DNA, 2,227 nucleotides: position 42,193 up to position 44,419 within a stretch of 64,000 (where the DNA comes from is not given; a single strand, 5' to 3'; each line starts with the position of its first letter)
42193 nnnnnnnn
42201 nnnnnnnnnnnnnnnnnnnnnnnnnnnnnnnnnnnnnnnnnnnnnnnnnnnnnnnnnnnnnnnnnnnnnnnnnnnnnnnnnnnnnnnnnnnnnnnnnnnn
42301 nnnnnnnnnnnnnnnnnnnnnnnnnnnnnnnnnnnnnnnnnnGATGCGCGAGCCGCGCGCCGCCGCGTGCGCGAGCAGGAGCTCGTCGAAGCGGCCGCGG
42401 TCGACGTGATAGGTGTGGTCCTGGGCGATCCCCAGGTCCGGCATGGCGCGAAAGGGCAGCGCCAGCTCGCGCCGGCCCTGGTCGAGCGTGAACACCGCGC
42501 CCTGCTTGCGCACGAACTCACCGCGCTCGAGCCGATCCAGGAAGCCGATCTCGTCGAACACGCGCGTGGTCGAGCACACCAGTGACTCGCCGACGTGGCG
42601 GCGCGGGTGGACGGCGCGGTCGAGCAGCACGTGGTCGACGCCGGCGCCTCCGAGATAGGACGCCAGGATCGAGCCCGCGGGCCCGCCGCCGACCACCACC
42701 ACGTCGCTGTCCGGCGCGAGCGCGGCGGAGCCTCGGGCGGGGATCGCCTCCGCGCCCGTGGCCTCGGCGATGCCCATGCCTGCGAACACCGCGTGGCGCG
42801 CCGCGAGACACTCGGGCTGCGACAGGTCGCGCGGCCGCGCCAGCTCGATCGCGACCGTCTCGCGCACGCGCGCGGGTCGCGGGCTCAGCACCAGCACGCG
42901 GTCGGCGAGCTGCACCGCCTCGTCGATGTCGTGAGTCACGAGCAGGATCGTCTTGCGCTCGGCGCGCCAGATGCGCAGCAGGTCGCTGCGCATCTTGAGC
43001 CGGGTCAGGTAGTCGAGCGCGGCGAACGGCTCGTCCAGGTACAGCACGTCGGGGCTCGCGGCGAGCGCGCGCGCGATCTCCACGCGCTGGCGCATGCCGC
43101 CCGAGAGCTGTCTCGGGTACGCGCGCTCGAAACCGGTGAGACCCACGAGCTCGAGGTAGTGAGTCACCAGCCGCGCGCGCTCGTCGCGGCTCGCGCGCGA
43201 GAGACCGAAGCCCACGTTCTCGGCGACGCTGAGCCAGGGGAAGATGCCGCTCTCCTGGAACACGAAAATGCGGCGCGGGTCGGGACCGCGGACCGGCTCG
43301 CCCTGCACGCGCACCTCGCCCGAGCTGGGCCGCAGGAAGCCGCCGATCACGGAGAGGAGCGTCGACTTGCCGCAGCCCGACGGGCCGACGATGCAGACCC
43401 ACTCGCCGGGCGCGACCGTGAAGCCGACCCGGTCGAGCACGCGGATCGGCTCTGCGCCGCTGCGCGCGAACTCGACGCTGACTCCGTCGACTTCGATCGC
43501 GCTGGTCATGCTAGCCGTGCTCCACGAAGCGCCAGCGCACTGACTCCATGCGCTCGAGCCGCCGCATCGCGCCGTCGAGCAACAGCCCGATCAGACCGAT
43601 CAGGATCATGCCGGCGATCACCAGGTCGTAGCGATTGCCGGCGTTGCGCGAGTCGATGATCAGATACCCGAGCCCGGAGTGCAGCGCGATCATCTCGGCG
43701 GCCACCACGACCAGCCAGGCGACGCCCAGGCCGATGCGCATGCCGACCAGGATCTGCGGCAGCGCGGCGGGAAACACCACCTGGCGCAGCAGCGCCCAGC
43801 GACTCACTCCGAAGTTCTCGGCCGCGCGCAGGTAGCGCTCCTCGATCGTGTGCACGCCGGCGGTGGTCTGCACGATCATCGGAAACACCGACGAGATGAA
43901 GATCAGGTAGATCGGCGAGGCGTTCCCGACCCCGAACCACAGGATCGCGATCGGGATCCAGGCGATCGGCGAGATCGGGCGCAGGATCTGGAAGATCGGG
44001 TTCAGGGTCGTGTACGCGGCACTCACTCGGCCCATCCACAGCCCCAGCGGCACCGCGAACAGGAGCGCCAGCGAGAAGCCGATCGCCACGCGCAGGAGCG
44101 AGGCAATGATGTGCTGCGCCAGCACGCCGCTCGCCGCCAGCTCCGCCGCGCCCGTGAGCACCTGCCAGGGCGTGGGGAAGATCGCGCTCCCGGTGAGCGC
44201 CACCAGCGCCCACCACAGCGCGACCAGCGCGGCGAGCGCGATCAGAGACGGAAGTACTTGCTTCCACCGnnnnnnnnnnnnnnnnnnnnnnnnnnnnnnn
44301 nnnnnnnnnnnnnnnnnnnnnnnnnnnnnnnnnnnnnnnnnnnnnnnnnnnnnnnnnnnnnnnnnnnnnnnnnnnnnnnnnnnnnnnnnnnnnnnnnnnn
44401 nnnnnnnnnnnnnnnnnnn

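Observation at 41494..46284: ABC importer operon with an ATPase fused to a flavin-halogenase-like domain, plus SCO1/SenC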

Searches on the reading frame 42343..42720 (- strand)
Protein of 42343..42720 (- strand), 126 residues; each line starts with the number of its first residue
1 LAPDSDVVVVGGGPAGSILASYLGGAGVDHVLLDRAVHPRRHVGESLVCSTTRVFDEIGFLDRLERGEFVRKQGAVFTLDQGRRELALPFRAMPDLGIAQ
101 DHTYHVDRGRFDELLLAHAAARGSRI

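Call 55: find_related_loci(query=A3, collection=metagenome_contigs, flank=10000)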
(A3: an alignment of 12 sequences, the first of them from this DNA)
Query A3 (126 aa) in metagenome_contigs; peptide patterns used: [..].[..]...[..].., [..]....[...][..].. (x = any residue, [..] = any of these).
600 stretches matched a pattern (row limit reached: there are more); 409 encode a relative of the query (tblastn E <= 1e-3); the best 80 are kept; 80 distinct loci.
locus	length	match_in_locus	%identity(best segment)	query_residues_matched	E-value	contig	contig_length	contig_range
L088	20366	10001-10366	89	5-126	6e-69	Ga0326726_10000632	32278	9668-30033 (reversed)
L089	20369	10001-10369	87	4-126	1e-68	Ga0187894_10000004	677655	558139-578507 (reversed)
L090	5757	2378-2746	85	4-126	9e-66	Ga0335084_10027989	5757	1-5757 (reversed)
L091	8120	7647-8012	84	5-126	4e-65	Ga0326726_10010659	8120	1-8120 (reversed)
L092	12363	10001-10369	81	4-126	7e-64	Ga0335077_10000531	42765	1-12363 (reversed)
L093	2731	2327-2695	80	4-126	5e-64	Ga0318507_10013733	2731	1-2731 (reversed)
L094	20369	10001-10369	79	4-126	5e-63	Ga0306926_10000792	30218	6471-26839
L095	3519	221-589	69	4-126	1e-52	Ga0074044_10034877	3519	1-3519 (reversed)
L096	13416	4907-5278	62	3-126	6e-52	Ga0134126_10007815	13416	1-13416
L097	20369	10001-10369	63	4-126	3e-52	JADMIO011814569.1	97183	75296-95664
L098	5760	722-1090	67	4-126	4e-52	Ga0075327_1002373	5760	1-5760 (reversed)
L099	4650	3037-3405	63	4-126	3e-51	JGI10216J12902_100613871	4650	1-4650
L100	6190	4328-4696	66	4-126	4e-51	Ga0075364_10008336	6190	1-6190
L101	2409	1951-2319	63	4-126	5e-51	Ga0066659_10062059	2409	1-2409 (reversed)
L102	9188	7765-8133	64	4-126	5e-51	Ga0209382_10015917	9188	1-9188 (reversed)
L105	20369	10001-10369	63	4-126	1e-50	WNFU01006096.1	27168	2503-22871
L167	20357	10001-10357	46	4-126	4e-34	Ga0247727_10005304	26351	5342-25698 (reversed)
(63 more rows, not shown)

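Call 71: search_protein_families(library=pfam, proteins=[L105:373-1968:-, L105:1981-2571:-, L105:2682-3968:+, L105:4457-5614:+, L105:5637-6368:+, L105:6378-6650:+, L105:12329-13324:+, L105:14063-14797:+, L105:14776-16752:-, L105:16768-17646:+], max_evalue=0.0001)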
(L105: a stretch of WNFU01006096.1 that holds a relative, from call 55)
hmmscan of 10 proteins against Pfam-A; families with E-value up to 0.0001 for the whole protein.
L105:373-1968:- (531 aa): 5 families
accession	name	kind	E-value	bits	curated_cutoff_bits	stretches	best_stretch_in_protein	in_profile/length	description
PF04820.20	Trp_halogenase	-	2.2e-19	70.1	21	2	110-373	151-376/458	Tryptophan halogenase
PF01494.25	FAD_binding_3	-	5.8e-08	32.8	22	1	11-189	2-173/349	FAD binding domain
PF05834.18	Lycopene_cycl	-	5.8e-07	29.4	23.4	0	113-178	83-144/380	Lycopene cyclase protein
PF12831.13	FAD_oxidored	-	6.2e-05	22.9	27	0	12-193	1-164/416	FAD dependent oxidoreductase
PF01266.30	DAO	-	6.9e-05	23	27.9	0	12-86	1-71/353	FAD dependent oxidoreductase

L105:1981-2571:- (196 aa): 0 families

L105:2682-3968:+ (428 aa): 3 families
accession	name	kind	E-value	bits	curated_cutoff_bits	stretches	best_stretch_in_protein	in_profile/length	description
PF00109.32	ketoacyl-synt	-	1.2e-36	127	20.8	1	14-248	3-252/252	Beta-ketoacyl synthase, N-terminal domain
PF02801.28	Ketoacyl-synt_C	-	3.8e-36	124.1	20.8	1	256-370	1-118/119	Beta-ketoacyl synthase, C-terminal domain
PF16197.11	KAsynt_C_assoc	-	1.2e-05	26.1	33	1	378-420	12-54/111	Ketoacyl-synthetase C-terminal extension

L105:4457-5614:+ (385 aa): 1 family
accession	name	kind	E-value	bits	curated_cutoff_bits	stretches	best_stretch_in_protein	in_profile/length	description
PF00109.32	ketoacyl-synt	-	2e-05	24.8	20.8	0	6-211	3-220/252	Beta-ketoacyl synthase, N-terminal domain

L105:5637-6368:+ (243 aa): 6 families
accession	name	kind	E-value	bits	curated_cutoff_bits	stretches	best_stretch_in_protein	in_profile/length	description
PF13561.12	adh_short_C2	-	9.6e-53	179.6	27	1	13-242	6-235/236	Enoyl-(Acyl carrier protein) reductase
PF00106.31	adh_short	-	1.8e-50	171.6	26.6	1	4-195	1-192/195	short chain dehydrogenase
PF08659.16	KR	-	1.6e-16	61.2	22.6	1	6-168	3-165/180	KR domain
PF01370.27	Epimerase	-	5.8e-05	23.1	20.9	0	6-106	1-90/240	NAD dependent epimerase/dehydratase family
PF23441.1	SDR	-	8.1e-05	22.6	27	0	151-242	162-255/258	SDR-like rossmann domain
PF13460.12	NAD_binding_10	-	8.6e-05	22.9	27.2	0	10-184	1-145/184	NAD(P)H-binding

L105:6378-6650:+ (90 aa): 1 family
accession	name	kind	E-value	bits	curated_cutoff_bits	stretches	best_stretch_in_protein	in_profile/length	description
PF00550.31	PP-binding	-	1.2e-08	35.5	20.8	1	10-81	2-66/67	Phosphopantetheine attachment site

L105:12329-13324:+ (331 aa): 2 families
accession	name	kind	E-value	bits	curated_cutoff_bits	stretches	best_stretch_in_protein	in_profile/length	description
PF04820.20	Trp_halogenase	-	2.8e-13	50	21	1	3-246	166-387/458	Tryptophan halogenase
PF01494.25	FAD_binding_3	-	1.1e-06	28.6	22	1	1-212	106-321/349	FAD binding domain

L105:14063-14797:+ (244 aa): 0 families

L105:14776-16752:- (658 aa): 2 families
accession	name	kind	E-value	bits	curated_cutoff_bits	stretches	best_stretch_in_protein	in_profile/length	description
PF09822.16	ABC_transp_aux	-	6.8e-47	160.5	34.7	1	179-517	1-287/288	ABC-type uncharacterized transport system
PF23357.1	DUF7088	-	1.2e-20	74.1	27.8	1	43-143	2-104/105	Domain of unknown function (DUF7088)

L105:16768-17646:+ (292 aa): 0 families

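Call 72: search_protein_families(library=pfam, proteins=[L167:454-1713:+, L167:1761-2687:+, L167:2784-4349:+, L167:4384-5769:+, L167:7750-9162:+, L167:11272-12873:+, L167:12929-14197:+, L167:14161-15345:+, L167:15472-16938:+, L167:16925-19753:+], max_evalue=0.0001)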
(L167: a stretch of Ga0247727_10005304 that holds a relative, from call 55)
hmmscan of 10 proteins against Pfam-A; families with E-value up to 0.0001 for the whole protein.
L167:454-1713:+ (419 aa): 2 families
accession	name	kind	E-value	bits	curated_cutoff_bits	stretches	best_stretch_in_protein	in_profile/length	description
PF13469.12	Sulfotransfer_3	-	1.2e-10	42.5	27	1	124-358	2-212/216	Sulfotransferase family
PF00685.33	Sulfotransfer_1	-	9.4e-05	22.4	22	0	122-354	2-177/255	Sulfotransferase domain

L167:1761-2687:+ (308 aa): 2 families
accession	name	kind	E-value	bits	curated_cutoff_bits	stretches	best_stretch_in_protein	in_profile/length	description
PF05711.17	TylF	-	2.2e-17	63.6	23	1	67-202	88-221/264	Macrocin-O-methyltransferase (TylF)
PF13578.12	Methyltransf_24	-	1.3e-10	42.6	26.3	1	75-208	1-103/105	Methyltransferase domain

L167:2784-4349:+ (521 aa): 2 families
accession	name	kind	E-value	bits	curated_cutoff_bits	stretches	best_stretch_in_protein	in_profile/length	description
PF00501.34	AMP-binding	-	5e-94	315.7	29.9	1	12-382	2-384/384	AMP-binding enzyme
PF13193.12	AMP-binding_C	-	2.4e-15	57.7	24.5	1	437-512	1-76/76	AMP-binding enzyme C-terminal domain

L167:4384-5769:+ (461 aa): 10 families
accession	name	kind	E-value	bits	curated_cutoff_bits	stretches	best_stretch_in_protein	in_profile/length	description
PF04820.20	Trp_halogenase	-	4.2e-25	88.9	21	2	125-424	151-411/458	Tryptophan halogenase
PF01494.25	FAD_binding_3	-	1.2e-19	71.2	22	1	34-363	2-319/349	FAD binding domain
PF01266.30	DAO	-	1.8e-09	38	27.9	0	35-68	1-34/353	FAD dependent oxidoreductase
PF12831.13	FAD_oxidored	-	3.8e-09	36.8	27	1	35-197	1-151/416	FAD dependent oxidoreductase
PF13450.12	NAD_binding_8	-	2.7e-07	31.2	21.9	1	38-68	1-31/68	NAD(P)-binding Rossmann-like domain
PF07992.20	Pyr_redox_2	-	2.4e-06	27.6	26.1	1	35-68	2-36/291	Pyridine nucleotide-disulphide oxidoreductase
PF00890.30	FAD_binding_2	-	4.4e-06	26.6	20.4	0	35-66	1-32/414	FAD binding domain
PF01134.28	GIDA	-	9.8e-06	25.3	22.1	1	35-63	1-29/391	Glucose inhibited division protein A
PF01262.27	AlaDh_PNT_C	-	2.6e-05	24.2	23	1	19-70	12-65/214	Alanine dehydrogenase/PNT, C-terminal domain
PF03486.20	HI0933_like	-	6.8e-05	22.9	50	0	35-67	2-34/244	HI0933-like protein Rossmann domain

L167:7750-9162:+ (470 aa): 1 family
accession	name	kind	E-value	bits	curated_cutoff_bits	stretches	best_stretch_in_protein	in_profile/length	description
PF13372.12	Alginate_exp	-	7.3e-84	282.3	25.2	1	72-461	3-392/395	Alginate export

L167:11272-12873:+ (533 aa): 2 families
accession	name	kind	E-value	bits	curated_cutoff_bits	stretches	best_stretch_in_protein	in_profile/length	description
PF13860.13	FlgD_ig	-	6.8e-10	39.2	27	1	458-514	10-69/79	FlgD Ig-like domain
PF00041.27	fn3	-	2.6e-06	28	25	1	349-422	3-80/84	Fibronectin type III domain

L167:12929-14197:+ (422 aa): 6 families
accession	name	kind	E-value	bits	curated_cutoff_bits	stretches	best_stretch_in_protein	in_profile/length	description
PF04820.20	Trp_halogenase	-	2.1e-21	76.7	21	2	108-369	152-386/458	Tryptophan halogenase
PF01494.25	FAD_binding_3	-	2.9e-17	63.4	22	1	9-342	2-328/349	FAD binding domain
PF12831.13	FAD_oxidored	-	3.8e-14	53.3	27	1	10-204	1-180/416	FAD dependent oxidoreductase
PF01266.30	DAO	-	8.3e-12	45.7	27.9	1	10-43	1-34/353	FAD dependent oxidoreductase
PF05834.18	Lycopene_cycl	-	3.7e-05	23.4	23.4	0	10-173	1-143/380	Lycopene cyclase protein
PF07992.20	Pyr_redox_2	-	5.8e-05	23.1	26.1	0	9-43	1-36/291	Pyridine nucleotide-disulphide oxidoreductase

L167:14161-15345:+ (394 aa): 4 families
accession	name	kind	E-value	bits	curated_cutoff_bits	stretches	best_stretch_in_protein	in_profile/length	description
PF00441.29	Acyl-CoA_dh_1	-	4.2e-45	154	22.4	1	245-392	2-149/150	Acyl-CoA dehydrogenase, C-terminal domain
PF02771.21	Acyl-CoA_dh_N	-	3.2e-32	111.7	22.9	1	18-132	1-113/113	Acyl-CoA dehydrogenase, N-terminal domain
PF02770.24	Acyl-CoA_dh_M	-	1.1e-24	86.9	33.3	1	138-232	3-97/97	Acyl-CoA dehydrogenase, middle domain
PF08028.16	Acyl-CoA_dh_2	-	8.8e-18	65.3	22.7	1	260-381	2-133/134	Acyl-CoA dehydrogenase, C-terminal domain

L167:15472-16938:+ (488 aa): 3 families
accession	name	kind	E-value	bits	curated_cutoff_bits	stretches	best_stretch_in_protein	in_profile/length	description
PF00884.28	Sulfatase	-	3e-53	181.5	25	1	25-356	1-301/301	Sulfatase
PF16347.10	SGSH_C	-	2.7e-22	80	29.3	1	304-466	1-149/154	N-sulphoglucosamine sulphohydrolase, C-terminal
PF01663.27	Phosphodiest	-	2.4e-06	27.8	23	1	33-307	12-228/342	Type I phosphodiesterase / nucleotide pyrophosphatase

L167:16925-19753:+ (942 aa): 0 families

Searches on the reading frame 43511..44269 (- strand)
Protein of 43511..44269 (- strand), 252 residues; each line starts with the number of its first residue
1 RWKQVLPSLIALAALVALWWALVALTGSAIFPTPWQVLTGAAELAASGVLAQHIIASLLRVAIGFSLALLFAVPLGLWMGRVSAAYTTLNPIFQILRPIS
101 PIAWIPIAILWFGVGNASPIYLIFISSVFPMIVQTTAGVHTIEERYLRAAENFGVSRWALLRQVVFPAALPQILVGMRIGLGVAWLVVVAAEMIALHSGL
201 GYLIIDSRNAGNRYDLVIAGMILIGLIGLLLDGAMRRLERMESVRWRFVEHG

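Call 3: search_protein_families(library=pfam, proteins=[window:43511-44269:-], max_evalue=0.01)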
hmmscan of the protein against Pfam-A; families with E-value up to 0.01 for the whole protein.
window:43511-44269:- (252 aa): 2 families
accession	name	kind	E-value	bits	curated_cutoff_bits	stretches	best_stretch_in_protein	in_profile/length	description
PF00528.27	BPD_transp_1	-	5.8e-25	88.5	26.4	1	72-240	1-180/184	Binding-protein-dependent transport system inner membrane component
PF19982.4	DUF6418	-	0.0096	16.5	25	1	155-237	20-99/109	Family of unknown function (DUF6418)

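Call 4: search_protein_families(library=ncbifam, proteins=[window:43511-44269:-], max_evalue=0.01)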
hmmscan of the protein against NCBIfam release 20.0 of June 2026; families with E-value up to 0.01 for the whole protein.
window:43511-44269:- (252 aa): 19 families
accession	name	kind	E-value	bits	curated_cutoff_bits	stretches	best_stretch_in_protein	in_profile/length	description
NF040733.1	ABC_perm_U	equivalog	4.3e-53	180.4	295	1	3-248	6-250/251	ABC transporter permease subunit SaoP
NF007545.0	PRK10160.1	equivalog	9.9e-49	166.2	342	1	3-241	22-266/275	taurine ABC transporter permease TauC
TIGR01183.1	ntrB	equivalog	1.5e-45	155.4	209.05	1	50-233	15-197/202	nitrate ABC transporter permease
NF008470.0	PRK11365.1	equivalog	2.2e-38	132.2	347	1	14-247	20-253/263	aliphatic sulfonate ABC transporter permease SsuC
TIGR03416.1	ABC_choXWV_perm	equivalog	4.7e-16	59.1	363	1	37-232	72-264/267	choline ABC transporter permease subunit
NF008196.0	PRK10952.1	equivalog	5.1e-15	55.1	439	1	18-233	112-323/356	glycine betaine/L-proline ABC transporter permease ProW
TIGR03226.1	PhnU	equivalog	1.3e-06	28.1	283.45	1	127-181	189-244/311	2-aminoethylphosphonate ABC transporter permease subunit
NF011690.0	PRK15110.1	equivalog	1.2e-05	24.9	432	1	138-228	206-295/321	putrescine export ABC transporter permease SapB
TIGR02141.1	modB_ABC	equivalog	2.5e-05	24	182.6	1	128-178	91-142/208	molybdate ABC transporter permease subunit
NF011624.0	PRK15050.1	equivalog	3e-05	23.3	247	1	130-178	174-223/297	2-aminoethylphosphonate ABC transporter permease subunit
TIGR02139.1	permease_CysT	equivalog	3.2e-05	23.6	246.1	1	120-181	137-197/265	sulfate ABC transporter permease subunit CysT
TIGR01097.1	PhnE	equivalog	4.7e-05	23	216.7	1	45-174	52-185/252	phosphonate ABC transporter, permease protein PhnE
TIGR01581.1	Mo_ABC_porter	hypoth_equivalog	8.6e-05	22.1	210.3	1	123-177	111-164/225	ABC transporter permease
TIGR00974.1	3a0107s02c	equivalog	8.7e-05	21.8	193.45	1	9-182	10-195/272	phosphate ABC transporter permease PstA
NF007047.0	PRK09500.1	equivalog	0.00013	21.6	326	1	121-185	132-197/257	spermidine/putrescine ABC transporter permease PotC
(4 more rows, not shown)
